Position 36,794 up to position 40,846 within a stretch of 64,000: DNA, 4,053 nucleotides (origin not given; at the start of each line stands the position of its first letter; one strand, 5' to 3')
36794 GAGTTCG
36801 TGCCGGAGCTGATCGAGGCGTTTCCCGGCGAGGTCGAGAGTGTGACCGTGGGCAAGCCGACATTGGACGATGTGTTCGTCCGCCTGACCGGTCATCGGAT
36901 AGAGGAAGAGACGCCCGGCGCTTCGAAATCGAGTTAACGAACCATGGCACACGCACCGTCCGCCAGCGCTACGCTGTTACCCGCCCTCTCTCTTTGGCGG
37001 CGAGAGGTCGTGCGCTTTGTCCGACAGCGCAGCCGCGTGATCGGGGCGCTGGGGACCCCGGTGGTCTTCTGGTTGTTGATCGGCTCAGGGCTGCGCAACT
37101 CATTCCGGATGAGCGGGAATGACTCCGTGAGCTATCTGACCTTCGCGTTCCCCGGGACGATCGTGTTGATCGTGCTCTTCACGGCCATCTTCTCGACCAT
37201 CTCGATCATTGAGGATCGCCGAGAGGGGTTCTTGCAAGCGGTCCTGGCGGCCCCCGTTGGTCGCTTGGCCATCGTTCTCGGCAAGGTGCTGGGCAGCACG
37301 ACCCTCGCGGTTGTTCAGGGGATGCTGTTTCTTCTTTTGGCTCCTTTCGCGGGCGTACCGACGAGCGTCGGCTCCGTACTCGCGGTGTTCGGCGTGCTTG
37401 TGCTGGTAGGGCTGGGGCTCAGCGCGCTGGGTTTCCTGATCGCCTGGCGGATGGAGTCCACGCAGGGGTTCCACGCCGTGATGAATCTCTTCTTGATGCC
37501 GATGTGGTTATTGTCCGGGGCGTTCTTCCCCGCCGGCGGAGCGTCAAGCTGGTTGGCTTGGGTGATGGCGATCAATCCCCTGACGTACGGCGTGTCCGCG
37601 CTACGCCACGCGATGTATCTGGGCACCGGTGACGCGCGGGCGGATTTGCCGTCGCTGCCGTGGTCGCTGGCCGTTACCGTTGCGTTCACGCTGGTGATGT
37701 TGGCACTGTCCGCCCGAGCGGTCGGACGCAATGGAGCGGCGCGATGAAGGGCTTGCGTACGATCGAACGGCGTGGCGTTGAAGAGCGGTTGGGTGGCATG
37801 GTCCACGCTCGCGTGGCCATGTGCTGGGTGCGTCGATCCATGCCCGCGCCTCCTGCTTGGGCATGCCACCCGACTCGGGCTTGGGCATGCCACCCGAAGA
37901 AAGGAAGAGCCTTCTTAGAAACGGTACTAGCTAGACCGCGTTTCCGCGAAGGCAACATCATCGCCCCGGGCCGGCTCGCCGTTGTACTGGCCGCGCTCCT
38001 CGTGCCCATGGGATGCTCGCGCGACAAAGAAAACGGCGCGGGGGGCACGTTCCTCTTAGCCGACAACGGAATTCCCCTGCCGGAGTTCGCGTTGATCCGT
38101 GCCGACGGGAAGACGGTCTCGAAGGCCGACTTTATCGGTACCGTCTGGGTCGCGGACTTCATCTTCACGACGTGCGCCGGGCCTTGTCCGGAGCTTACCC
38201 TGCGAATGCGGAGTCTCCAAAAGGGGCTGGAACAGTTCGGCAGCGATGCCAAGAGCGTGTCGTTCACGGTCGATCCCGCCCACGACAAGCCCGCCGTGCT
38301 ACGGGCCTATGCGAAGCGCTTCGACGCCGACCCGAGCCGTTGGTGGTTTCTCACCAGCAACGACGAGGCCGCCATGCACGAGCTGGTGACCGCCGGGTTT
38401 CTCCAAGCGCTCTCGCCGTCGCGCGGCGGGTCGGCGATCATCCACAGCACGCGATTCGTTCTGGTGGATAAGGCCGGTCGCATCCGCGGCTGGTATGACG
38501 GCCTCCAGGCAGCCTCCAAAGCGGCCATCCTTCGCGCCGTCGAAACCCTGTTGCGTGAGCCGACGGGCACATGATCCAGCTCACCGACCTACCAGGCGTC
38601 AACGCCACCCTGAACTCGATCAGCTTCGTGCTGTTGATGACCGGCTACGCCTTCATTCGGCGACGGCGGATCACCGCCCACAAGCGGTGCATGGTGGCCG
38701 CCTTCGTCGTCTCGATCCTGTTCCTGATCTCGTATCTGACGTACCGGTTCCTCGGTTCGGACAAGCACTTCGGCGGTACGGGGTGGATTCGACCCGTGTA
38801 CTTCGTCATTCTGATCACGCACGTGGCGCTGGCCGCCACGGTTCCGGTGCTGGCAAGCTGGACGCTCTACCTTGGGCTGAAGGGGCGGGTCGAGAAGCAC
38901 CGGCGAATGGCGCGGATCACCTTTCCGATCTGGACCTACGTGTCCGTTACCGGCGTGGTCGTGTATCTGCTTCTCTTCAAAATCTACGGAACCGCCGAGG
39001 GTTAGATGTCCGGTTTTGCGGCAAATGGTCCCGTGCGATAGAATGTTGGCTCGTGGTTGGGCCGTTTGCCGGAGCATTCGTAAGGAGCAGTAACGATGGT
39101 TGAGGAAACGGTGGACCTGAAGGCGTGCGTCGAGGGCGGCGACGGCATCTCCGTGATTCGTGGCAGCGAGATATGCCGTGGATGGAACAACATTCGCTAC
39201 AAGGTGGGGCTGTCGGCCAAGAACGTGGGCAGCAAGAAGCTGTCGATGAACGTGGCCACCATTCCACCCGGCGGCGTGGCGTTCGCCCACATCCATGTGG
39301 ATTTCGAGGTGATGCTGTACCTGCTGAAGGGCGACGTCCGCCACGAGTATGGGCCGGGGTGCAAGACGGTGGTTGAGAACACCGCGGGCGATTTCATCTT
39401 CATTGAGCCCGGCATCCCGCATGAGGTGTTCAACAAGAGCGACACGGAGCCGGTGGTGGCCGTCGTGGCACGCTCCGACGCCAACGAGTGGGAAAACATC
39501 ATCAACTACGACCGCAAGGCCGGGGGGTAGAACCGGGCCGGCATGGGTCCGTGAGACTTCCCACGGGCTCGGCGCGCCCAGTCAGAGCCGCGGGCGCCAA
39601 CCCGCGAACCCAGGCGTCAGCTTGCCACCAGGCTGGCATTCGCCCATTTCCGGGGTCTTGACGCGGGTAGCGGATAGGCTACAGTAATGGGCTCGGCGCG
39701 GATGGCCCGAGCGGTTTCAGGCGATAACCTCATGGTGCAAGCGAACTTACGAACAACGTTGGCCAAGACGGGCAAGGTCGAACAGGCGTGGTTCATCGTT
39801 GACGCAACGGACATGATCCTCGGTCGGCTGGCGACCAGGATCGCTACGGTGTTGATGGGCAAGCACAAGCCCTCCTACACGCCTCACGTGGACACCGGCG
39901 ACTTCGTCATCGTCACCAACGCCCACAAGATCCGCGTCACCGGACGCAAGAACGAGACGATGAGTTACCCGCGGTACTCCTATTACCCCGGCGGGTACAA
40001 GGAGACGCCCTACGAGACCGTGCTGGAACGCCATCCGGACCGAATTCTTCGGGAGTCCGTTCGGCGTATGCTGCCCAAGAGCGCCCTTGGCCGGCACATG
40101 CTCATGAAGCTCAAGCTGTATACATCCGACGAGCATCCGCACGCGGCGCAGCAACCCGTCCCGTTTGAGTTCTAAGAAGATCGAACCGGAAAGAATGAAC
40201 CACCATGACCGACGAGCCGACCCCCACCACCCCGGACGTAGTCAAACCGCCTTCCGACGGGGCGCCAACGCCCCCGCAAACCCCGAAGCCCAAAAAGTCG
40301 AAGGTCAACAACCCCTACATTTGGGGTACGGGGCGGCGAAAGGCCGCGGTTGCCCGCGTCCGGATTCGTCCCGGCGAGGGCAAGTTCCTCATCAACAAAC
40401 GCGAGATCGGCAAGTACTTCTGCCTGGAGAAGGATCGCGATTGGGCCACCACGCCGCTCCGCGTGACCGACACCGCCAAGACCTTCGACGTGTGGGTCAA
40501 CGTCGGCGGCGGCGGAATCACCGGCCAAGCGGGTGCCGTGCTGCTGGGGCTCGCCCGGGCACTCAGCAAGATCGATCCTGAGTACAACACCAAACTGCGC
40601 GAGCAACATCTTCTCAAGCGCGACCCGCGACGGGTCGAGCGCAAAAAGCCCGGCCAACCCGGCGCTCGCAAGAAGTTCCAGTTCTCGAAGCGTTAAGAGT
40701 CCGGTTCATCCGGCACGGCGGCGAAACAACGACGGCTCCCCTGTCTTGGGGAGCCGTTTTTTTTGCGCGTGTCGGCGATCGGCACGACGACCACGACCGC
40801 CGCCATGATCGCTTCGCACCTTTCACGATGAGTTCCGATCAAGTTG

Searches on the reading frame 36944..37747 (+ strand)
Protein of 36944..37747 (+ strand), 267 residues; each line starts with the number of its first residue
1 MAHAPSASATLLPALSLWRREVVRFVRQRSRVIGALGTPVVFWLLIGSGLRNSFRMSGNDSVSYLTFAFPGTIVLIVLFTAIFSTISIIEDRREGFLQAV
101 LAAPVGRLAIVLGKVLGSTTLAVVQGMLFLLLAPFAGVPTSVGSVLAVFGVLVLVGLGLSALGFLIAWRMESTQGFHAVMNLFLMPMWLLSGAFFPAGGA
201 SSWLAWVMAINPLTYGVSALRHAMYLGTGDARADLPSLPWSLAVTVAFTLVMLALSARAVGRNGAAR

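Call 26: search_protein_families(library=pfam, proteins=[window:36944-37747:+], max_evalue=0.001)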
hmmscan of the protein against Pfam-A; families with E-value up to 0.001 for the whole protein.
window:36944-37747:+ (267 aa): 3 families
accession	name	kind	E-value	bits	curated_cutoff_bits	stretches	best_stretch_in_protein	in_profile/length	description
PF01061.29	ABC2_membrane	-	7.2e-31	107.8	26.9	1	16-225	5-211/211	ABC-2 type transporter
PF12698.13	ABC2_membrane_3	-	5.7e-20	72.1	31.6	1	58-257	154-346/347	ABC-2 family transporter protein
PF12679.13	ABC2_membrane_2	-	2.3e-05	24.2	27.2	1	71-175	73-184/283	ABC-2 family transporter protein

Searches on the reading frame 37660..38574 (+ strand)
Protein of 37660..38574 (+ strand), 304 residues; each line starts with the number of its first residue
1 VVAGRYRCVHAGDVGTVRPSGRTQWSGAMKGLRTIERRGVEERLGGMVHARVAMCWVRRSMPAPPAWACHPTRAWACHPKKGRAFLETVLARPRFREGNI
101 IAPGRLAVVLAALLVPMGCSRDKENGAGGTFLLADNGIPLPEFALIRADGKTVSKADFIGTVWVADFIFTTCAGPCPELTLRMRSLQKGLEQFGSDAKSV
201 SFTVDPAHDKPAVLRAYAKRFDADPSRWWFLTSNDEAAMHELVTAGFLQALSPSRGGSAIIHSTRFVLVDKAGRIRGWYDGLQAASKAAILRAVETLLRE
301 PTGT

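Call 26: search_protein_families(library=pfam, proteins=[window:37660-38574:+], max_evalue=0.001)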
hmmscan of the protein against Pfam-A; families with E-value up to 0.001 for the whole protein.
window:37660-38574:+ (304 aa): 2 families
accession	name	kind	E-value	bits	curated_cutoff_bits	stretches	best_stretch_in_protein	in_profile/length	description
PF02630.20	SCO1-SenC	-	1.6e-22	80.3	22.8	1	142-274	3-133/134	SCO1/SenC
PF08534.16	Redoxin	-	0.0009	19.5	26.6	0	137-276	3-129/148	Redoxin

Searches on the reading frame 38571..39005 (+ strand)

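Call 26: search_protein_families(library=pfam, proteins=[window:38571-39005:+], max_evalue=0.001)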
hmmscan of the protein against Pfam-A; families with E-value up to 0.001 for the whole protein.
window:38571-39005:+ (144 aa): 1 family
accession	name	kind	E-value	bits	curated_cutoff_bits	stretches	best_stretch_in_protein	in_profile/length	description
PF04238.17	DUF420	-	1e-45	155.6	30.5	1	7-135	1-130/130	Protein of unknown function (DUF420)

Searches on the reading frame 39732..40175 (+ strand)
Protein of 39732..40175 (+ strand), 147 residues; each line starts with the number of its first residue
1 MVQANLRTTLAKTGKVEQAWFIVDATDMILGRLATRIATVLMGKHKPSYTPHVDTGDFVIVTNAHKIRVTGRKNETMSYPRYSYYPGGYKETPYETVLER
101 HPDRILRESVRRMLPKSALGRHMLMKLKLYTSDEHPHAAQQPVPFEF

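Call 92: list_cluster_members(proteins=[window:39732-40175:+, window:39702-40175:+, window:39687-40175:+, window:40205-40696:+, window:38571-39005:+, window:42614-44086:-, window:40901-41344:-, window:41802-42578:-, window:41802-42551:-])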
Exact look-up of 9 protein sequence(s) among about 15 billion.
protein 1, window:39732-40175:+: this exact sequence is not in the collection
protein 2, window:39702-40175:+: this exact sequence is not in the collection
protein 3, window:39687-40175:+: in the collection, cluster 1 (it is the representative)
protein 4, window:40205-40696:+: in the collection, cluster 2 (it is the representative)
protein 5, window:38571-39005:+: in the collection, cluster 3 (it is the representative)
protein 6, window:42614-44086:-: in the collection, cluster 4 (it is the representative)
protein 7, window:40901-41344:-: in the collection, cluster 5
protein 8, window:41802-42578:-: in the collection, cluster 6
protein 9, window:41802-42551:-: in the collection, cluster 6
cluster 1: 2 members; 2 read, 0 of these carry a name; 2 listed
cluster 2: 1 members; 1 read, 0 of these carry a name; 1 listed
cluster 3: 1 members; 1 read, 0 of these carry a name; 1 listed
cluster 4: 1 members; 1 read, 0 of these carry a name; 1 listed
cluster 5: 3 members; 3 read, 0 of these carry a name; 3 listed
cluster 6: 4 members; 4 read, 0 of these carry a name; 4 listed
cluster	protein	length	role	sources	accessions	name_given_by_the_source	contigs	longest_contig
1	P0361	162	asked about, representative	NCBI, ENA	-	-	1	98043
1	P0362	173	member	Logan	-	-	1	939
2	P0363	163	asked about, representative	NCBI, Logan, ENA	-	-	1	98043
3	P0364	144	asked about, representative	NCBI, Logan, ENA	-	-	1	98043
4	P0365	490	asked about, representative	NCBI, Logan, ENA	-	-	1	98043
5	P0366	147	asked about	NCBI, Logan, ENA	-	-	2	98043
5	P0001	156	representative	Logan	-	-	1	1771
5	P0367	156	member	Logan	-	-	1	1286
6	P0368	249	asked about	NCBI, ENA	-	-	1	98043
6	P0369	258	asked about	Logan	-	-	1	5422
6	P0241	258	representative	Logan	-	-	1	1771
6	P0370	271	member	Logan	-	-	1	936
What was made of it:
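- Checked: An alternative ATG at 42551 gives a 249-aa A; both versions exist in public gene calls (call 92).
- Tried and rejected: Cluster look-ups gave no names, and RpsI, DUF420 and the decarboxylase are singletons (call 92).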

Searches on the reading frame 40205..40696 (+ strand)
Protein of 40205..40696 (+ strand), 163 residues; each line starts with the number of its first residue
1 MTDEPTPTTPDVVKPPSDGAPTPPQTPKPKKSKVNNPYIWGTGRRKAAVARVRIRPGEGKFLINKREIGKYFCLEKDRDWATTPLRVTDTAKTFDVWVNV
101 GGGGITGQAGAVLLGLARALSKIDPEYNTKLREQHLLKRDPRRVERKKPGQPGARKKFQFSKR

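Call 56: find_encoding_contigs(protein=window:40205-40696:+, flank=8000, max_places=8)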
Protein window:40205-40696:+ (163 aa): no gene with exactly this product is on record in the collection.
